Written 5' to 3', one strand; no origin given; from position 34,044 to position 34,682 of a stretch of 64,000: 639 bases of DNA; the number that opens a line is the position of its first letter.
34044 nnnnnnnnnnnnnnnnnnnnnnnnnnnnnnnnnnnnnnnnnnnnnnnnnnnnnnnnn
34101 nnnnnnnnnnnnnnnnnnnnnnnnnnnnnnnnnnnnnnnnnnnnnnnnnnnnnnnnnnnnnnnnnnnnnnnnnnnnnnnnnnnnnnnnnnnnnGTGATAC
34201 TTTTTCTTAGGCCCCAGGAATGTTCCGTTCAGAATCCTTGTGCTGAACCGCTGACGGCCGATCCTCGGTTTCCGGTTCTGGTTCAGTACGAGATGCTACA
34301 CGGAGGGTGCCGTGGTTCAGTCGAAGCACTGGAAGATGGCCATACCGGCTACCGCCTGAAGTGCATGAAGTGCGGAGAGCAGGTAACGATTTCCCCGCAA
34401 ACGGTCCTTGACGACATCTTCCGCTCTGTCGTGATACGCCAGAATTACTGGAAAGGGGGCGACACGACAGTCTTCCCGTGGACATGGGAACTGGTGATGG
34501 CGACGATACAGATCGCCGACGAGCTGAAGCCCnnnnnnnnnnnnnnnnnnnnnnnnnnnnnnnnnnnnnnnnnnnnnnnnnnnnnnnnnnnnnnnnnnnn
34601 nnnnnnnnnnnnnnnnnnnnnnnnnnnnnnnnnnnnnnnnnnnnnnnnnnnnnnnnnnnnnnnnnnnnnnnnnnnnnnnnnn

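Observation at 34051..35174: Duplicated mini-gene cassette: palindromic operator, promoter, small zinc-ribbon protein, identical terminator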

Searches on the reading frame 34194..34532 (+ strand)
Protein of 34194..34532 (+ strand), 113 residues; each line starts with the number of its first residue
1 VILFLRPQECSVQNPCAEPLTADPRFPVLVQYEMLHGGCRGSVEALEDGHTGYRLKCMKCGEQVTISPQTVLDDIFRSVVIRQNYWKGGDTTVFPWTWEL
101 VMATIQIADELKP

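Call 10: search_protein_families(library=pfam, proteins=[window:34194-34532:+], max_evalue=10)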
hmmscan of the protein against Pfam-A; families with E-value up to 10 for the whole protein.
window:34194-34532:+ (113 aa): 1 family
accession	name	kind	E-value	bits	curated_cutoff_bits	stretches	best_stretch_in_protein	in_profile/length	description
PF06107.17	DUF951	-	0.049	14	25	1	53-71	29-47/55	Bacterial protein of unknown function (DUF951)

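Call 11: search_protein_families(library=ncbifam, proteins=[window:34194-34532:+], max_evalue=10)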
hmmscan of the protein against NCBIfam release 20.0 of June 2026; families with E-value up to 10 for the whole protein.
window:34194-34532:+ (113 aa): 0 families
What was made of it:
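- On Zinc-ribbon proteins (Pfam zinc-ribbon-type families): NCBIfam finds nothing (call 11).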

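Call 13: find_homologous_proteins(query=window:34194-34532:+, max_evalue=0.01)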
Query window:34194-34532:+ (113 aa): 1 proteins with E <= 0.01 among 2 candidates.
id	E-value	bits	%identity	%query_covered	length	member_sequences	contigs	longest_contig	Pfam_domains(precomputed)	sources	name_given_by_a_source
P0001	9.3e-49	182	100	71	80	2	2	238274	-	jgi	jgi:hypothetical protein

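Call 15: find_encoding_contigs(protein=P0001, flank=10000, max_places=6)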
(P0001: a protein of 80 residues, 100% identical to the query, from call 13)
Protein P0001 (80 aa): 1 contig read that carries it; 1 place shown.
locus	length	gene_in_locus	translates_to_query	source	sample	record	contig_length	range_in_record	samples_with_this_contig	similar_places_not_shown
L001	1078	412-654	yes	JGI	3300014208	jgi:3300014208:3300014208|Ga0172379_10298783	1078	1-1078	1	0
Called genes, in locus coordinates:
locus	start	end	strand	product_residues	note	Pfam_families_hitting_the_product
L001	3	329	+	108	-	?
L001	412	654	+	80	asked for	-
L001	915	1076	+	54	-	?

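Call 36: predict_structure(alignment_id=A3)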
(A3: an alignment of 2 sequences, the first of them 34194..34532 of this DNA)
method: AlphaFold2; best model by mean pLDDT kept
length: 113 residues; sequences in the alignment: 2
mean_pLDDT: 45.3   pTM: 0.37
mean pLDDT of the five models: 45.3, 44.9, 44.3, 43.9, 43.2
residues with pLDDT >= 90: 0; 70-90: 1; 50-70: 34; < 50: 78
segments of 3 or more residues with pLDDT < 50: 1-37, 74-113
pLDDT, mean of each block of 10 residues (from residue 1): 30 43 39 46 61 66 62 48 36 32 39 31
secondary structure, 60 per line:
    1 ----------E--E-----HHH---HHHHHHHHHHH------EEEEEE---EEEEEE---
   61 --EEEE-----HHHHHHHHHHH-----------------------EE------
elements in order: H26-36 E43-48 E52-57 E63-66 H72-82

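Call 37: search_protein_representatives(alignment_id=A3)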
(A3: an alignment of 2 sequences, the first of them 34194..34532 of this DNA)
Query: 2 sequences, 119 profile positions. Proteins with E-value up to 0.001 (for the whole library): 2; up to 1e-10: 2; up to 1e-30: 1. The best 2 are listed.
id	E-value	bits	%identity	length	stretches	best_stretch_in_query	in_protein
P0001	7.7e-40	151.8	-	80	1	40-119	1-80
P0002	1.3e-24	102.6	-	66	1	46-119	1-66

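Call 51: search_solved_structures(query=A3, max_evalue=10, show_alignments=3)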
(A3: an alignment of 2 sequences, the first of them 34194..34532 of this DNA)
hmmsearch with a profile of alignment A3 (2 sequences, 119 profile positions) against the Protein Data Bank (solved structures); distinct sequences matched with E-value up to 10: 1.
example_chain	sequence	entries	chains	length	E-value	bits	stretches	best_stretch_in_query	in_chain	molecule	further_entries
7zok_A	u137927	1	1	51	0.46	13.7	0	55-79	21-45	Adventurous gliding motility protein X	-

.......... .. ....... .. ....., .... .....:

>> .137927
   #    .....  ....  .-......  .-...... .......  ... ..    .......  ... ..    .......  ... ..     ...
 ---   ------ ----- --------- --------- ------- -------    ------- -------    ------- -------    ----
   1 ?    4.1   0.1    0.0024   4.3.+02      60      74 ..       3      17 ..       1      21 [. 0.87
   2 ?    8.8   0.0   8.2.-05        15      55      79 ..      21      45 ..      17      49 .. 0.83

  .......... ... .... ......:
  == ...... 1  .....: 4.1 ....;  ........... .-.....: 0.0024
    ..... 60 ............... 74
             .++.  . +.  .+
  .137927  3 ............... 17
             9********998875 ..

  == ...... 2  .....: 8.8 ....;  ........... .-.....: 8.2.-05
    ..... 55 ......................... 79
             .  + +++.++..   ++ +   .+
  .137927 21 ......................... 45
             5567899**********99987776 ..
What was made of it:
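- On Zinc-ribbon proteins (Pfam zinc-ribbon-type families): The PDB profile search gives E 0.46 to 7zok (call 51).
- Closest known: Zinc-ribbon / MJ0042-type finger proteins. Different: The sequence match is not significant (E 0.46; call 51).
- The best PDB sequence hit is a zinc-ribbon knuckle of GltJ/AgmX, but it is not significant (E 0.46; call 51).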

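Call 52: search_protein_families(library=phrogs, proteins=[window:34194-34532:+], max_evalue=1)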
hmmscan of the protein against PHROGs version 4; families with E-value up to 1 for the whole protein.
window:34194-34532:+ (113 aa): 2 families
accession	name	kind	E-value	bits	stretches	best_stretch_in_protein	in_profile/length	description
phrog_9369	-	unknown function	0.096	13.5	1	44-69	30-55/69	-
phrog_21385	-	unknown function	0.22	13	1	32-63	7-41/93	-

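Call 53: search_protein_families(library=padloc, proteins=[window:34194-34532:+], max_evalue=1)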
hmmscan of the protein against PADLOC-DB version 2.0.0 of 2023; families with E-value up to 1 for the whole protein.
window:34194-34532:+ (113 aa): 0 families
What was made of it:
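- On Type II toxin-antitoxin module: No PADLOC, Pfam or NCBIfam hits (calls 10, 11, 53).
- There are no PADLOC, Pfam or NCBIfam hits (calls 10, 11, 53).
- Tried and rejected: Pfam, NCBIfam, PHROGs, PADLOC and PDB sequence searches gave nothing significant (calls 10, 11, 51-53).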

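Call 78: fold_search(model_id=the predicted structure, library=pdb)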
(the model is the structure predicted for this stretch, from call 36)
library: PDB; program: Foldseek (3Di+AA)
matches with E <= 10: 416; with E <= 0.001: 0
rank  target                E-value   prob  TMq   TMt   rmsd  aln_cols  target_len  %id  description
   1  9asm_B                9.6e-01  0.09  0.19  0.11   7.9        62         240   11  Human Drosha and DGCR8 in complex with Pri-let-7f1 (released 2024-09-04)
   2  1ye8                  1.1e+00  0.18  0.19  0.12   6.7        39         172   18  Crystal Structure of THEP1 from the hyperthermophile Aquifex aeolicus (released 2005-03-29)
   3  9pcp_K                1.1e+00  0.10  0.18  0.11  17.6        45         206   18  NER dual incision complex - NoG (released 2026-04-01)
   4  8ebt_K                1.2e+00  0.14  0.22  0.15  20.2        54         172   15  XPA repositioning Core7 of TFIIH relative to XPC-DNA lesion (Cy5) (released 2023-04-19)
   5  8oz0_U                1.3e+00  0.18  0.23  0.19   5.0        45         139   22  Structure of a human 48S translation initiation complex with eIF4F and eIF4A (released 2024-02-07)
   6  7vnx                  1.3e+00  0.09  0.21  0.13   4.6        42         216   21  Crystal structure of TkArkI (released 2022-05-04)
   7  9qf5_Bk               1.4e+00  0.23  0.21  0.35   2.3        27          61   18  Structure of P. furiosus 70S ribosome grown at 102deg (released 2025-11-05)
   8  5m05                  1.5e+00  0.18  0.20  0.04   2.7        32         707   22  Chicken smooth muscle myosin motor domain co-crystallized with the specific CK-571 inhibitor, MgADP form (released 2016-11-16)
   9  9vcd_MODEL_1_A        1.5e+00  0.11  0.18  0.30   6.7        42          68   21  N-terminal dimeric C2H2-domain of Drosophila melanogaster IMZF protein (released 2026-01-28)
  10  6s8z                  1.6e+00  0.25  0.22  0.14   1.9        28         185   28  Elongation Factor P from Corynebacterium glutamicum (released 2020-02-26)
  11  9pd5_K                1.8e+00  0.13  0.21  0.15  20.8        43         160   16  NER dual incision complex - NoF (released 2026-02-18)
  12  4u5w_D                1.8e+00  0.08  0.20  0.15   7.2        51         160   16  Crystal Structure of HIV-1 Nef-SF2 Core Domain in Complex with the Src Family Kinase Hck SH3-SH2 Tandem Regulatory Dom (released 2014-08-20)
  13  4znx_B                2.0e+00  0.15  0.19  0.33   2.9        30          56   13  Crystal structure of the Fyn-SH3 domain in complex with the high affinity peptide APP12 (released 2016-06-29)
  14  9pd4_K                2.0e+00  0.04  0.16  0.10  21.9        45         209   31  NER dual incision complex - DuIM (released 2026-02-18)
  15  7a2l_A                2.1e+00  0.14  0.18  0.31   2.7        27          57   11  Crystal structure of the Fyn SH3 domain mutant E129Q in space group C21 at pH 4.0 (released 2021-08-25)
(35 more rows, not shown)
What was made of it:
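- Tried and rejected: A Foldseek search of PDB with the first model gave nothing below E of about 1 (call 78).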
